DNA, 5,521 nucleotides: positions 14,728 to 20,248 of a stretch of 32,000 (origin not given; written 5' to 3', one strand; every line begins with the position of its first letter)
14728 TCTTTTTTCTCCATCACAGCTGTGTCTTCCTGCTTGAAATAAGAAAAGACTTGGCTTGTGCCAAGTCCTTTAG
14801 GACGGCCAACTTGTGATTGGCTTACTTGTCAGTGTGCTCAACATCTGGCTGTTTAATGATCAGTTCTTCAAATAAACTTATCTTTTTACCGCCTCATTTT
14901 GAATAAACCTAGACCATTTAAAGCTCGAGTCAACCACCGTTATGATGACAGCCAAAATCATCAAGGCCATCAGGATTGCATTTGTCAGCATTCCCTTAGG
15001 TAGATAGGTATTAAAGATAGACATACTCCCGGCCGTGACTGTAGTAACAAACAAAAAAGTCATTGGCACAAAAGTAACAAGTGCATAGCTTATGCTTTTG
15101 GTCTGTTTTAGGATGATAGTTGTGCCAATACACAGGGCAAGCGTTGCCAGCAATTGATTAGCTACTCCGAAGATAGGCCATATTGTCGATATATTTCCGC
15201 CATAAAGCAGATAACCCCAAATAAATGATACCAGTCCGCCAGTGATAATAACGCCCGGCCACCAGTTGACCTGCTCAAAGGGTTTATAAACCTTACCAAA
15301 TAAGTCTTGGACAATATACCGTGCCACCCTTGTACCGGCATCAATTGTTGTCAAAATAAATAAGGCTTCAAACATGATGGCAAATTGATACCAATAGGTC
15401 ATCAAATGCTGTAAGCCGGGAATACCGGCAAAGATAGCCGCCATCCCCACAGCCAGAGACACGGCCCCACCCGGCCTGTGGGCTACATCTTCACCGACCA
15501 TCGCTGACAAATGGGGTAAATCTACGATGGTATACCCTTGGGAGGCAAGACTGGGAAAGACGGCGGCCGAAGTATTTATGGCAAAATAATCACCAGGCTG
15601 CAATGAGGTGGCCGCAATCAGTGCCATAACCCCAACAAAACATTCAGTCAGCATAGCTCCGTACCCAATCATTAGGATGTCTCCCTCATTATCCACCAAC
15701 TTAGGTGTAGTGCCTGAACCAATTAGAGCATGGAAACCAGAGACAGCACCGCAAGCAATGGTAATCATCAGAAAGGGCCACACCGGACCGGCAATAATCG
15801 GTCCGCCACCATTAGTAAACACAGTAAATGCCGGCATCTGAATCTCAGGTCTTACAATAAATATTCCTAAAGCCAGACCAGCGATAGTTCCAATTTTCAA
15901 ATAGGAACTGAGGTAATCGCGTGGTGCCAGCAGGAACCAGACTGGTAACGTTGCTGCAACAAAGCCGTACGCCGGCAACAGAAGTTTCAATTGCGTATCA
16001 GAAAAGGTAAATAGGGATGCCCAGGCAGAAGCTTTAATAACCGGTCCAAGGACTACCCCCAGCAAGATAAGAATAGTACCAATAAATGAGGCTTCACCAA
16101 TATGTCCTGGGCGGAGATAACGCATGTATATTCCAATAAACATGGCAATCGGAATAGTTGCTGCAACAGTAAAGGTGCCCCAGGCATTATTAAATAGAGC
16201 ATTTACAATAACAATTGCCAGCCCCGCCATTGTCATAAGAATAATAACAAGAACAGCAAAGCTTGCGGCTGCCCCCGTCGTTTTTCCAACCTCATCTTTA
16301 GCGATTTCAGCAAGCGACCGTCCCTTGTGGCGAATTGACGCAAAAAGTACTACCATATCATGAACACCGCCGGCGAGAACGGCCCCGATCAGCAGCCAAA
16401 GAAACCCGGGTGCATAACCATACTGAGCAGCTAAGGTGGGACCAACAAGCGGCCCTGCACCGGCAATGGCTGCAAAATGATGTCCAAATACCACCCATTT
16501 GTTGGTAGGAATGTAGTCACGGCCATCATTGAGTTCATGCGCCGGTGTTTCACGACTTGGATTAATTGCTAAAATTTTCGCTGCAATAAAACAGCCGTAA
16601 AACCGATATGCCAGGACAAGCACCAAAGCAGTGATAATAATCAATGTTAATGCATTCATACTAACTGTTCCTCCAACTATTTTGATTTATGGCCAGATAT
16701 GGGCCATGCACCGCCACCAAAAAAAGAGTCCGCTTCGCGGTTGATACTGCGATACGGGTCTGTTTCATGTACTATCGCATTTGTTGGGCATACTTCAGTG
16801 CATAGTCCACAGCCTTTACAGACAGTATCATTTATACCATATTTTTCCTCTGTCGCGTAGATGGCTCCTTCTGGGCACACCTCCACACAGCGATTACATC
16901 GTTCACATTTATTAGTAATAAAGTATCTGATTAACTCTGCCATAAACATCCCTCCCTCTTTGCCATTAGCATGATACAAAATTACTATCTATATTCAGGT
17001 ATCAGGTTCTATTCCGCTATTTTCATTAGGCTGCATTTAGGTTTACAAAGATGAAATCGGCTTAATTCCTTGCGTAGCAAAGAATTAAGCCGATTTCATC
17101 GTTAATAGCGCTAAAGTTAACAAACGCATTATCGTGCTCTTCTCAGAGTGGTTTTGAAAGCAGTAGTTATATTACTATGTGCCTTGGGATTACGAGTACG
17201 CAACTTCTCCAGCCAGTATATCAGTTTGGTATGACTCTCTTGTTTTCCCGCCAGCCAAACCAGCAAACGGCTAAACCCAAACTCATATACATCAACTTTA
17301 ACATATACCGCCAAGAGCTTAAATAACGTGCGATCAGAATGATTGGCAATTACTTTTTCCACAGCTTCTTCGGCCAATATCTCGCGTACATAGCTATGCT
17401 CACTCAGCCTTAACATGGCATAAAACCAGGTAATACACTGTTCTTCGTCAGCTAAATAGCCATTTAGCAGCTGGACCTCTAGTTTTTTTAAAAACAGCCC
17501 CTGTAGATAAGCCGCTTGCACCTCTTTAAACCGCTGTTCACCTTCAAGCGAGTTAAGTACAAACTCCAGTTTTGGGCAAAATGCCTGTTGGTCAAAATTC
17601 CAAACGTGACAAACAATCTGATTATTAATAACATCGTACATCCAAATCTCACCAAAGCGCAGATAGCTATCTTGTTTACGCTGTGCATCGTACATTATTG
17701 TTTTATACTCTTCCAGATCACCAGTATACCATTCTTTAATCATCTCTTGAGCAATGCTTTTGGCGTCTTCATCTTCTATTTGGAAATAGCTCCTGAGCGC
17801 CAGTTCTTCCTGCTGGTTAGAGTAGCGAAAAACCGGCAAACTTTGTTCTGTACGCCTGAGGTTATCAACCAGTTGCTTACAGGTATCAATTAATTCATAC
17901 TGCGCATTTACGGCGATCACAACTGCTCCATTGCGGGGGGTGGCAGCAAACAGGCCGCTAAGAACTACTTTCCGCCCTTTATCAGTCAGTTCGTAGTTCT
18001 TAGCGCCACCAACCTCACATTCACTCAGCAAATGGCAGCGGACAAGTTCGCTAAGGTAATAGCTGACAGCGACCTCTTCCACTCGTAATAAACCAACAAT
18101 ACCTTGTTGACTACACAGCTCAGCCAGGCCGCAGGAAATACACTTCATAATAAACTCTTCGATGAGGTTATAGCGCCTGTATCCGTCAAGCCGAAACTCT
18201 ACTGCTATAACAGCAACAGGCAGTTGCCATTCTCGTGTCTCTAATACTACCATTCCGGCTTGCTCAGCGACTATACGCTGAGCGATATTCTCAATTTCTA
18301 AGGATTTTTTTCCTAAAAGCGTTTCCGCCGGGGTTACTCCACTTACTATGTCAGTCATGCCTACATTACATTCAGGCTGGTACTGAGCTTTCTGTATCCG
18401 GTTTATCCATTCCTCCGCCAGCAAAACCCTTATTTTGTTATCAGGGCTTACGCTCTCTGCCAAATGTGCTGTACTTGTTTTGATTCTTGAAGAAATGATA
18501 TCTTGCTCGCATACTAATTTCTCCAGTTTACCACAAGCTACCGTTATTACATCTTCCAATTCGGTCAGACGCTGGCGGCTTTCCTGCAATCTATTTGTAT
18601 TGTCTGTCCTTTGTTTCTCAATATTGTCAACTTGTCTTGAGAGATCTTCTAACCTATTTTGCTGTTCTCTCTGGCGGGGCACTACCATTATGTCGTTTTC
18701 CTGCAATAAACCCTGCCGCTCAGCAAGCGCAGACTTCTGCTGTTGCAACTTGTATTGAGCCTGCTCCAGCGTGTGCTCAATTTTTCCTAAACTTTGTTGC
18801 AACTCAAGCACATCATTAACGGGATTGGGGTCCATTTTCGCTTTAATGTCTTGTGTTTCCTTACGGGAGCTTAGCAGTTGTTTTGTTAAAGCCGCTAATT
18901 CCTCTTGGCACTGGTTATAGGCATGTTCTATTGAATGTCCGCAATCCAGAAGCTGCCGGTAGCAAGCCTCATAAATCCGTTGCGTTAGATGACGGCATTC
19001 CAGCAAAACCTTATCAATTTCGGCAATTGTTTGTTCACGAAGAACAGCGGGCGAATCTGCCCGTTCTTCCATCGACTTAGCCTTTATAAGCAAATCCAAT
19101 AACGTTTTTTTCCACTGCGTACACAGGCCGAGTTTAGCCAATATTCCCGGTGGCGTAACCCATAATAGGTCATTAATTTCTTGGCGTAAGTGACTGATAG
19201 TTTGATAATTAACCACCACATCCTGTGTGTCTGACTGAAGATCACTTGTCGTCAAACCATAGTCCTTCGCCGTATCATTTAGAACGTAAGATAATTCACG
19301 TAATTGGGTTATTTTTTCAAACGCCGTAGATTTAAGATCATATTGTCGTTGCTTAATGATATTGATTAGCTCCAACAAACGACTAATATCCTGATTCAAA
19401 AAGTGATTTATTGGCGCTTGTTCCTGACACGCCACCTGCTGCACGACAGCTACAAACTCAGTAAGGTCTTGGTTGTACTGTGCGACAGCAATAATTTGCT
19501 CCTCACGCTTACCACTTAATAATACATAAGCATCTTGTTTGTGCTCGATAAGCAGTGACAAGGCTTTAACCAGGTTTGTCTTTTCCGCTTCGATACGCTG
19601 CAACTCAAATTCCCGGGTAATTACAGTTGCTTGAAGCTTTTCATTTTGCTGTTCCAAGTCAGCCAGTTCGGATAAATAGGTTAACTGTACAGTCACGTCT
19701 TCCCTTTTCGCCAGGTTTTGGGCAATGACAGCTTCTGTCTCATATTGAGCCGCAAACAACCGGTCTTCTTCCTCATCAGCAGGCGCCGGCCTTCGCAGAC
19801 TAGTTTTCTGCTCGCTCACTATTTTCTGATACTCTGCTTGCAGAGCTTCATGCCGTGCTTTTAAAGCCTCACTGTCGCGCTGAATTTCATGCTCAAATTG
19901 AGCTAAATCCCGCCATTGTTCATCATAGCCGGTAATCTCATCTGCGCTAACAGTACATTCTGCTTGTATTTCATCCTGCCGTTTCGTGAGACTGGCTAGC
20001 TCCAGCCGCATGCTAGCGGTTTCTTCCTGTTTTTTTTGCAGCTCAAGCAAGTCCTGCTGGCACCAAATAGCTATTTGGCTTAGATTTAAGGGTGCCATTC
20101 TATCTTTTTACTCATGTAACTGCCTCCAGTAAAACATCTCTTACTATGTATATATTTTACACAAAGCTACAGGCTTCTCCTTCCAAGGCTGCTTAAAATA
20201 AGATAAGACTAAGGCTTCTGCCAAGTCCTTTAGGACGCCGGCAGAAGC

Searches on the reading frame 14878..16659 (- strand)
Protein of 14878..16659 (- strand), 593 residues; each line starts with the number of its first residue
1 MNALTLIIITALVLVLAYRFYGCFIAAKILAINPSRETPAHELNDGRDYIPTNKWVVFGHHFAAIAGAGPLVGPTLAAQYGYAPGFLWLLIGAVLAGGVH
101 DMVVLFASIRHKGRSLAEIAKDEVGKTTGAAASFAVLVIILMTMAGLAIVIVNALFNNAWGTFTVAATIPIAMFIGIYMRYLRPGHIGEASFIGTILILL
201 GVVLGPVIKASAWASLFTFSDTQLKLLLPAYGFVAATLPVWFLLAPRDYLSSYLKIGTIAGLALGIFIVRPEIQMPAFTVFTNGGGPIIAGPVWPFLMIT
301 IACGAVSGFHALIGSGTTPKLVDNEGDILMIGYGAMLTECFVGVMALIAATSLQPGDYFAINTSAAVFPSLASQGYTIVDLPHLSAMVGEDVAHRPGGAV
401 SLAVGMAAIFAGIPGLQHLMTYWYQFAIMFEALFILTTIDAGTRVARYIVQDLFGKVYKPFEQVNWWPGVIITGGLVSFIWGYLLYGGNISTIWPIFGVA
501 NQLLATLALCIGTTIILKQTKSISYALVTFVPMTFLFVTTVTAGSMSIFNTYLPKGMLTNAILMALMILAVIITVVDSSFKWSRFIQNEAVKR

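Call 30: search_protein_families(library=pfam, proteins=[window:14878-16659:-], max_evalue=0.001)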
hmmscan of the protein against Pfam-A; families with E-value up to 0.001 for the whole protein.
window:14878-16659:- (593 aa): 1 family
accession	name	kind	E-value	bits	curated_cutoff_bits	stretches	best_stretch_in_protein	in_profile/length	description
PF02554.20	CstA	-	3.1e-213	710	27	1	2-543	1-560/560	Carbon starvation protein CstA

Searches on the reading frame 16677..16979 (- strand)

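Call 30: search_protein_families(library=pfam, proteins=[window:16677-16979:-], max_evalue=0.001)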
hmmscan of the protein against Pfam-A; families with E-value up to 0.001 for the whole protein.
window:16677-16979:- (100 aa): 13 families
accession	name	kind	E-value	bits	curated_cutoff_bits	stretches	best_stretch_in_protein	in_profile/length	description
PF00037.32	Fer4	-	7.4e-16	57.7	21.1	2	19-41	2-24/24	4Fe-4S binding domain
PF12837.12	Fer4_6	-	6.9e-12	45.1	25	2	22-40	6-24/24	4Fe-4S binding domain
PF13484.11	Fer4_16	-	9e-12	46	30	2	54-74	2-25/66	4Fe-4S double cluster binding domain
PF13237.11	Fer4_10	-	1.6e-11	44.4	25.5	2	21-65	5-53/53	4Fe-4S dicluster domain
PF12838.12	Fer4_7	-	2e-10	41.4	27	1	24-68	1-52/52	4Fe-4S dicluster domain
PF14697.11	Fer4_21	-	1.2e-09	38.5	35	1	23-69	6-57/59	4Fe-4S dicluster domain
PF13187.11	Fer4_9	-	3.1e-09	37.2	27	1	24-69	1-52/52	4Fe-4S dicluster domain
PF13534.11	Fer4_17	-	6.2e-09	36.7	22.2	0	54-79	2-26/61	4Fe-4S dicluster domain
PF12797.12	Fer4_2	-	6.9e-09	35.5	24.5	2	49-66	5-22/22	4Fe-4S binding domain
PF25160.1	LdpA_Fe-S-bd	-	6.7e-08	32.6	27.6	1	28-71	5-45/49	LdpA Fe-S cluster-binding domain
PF13183.11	Fer4_8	-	7.2e-08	33.3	27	0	20-38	49-67/68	4Fe-4S dicluster domain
PF12798.12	Fer4_3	-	7.8e-07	29.9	27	0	54-68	1-15/15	4Fe-4S binding domain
PF12800.12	Fer4_4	-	4.3e-05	23.9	24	0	53-66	3-16/17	4Fe-4S binding domain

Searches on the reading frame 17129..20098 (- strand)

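Call 30: search_protein_families(library=pfam, proteins=[window:17129-20098:-], max_evalue=0.001)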
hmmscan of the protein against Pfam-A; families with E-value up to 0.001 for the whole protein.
window:17129-20098:- (989 aa): 0 families

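Call 87: search_protein_families(library=ncbifam, proteins=[window:17129-20098:-], max_evalue=0.01)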
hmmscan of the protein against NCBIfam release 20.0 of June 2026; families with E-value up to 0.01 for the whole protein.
window:17129-20098:- (989 aa): 1 family
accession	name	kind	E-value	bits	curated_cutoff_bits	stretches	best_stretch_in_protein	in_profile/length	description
TIGR02169.1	SMC_prok_A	equivalog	1.2e-05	23.2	729.4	1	388-550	248-406/1165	chromosome segregation protein SMC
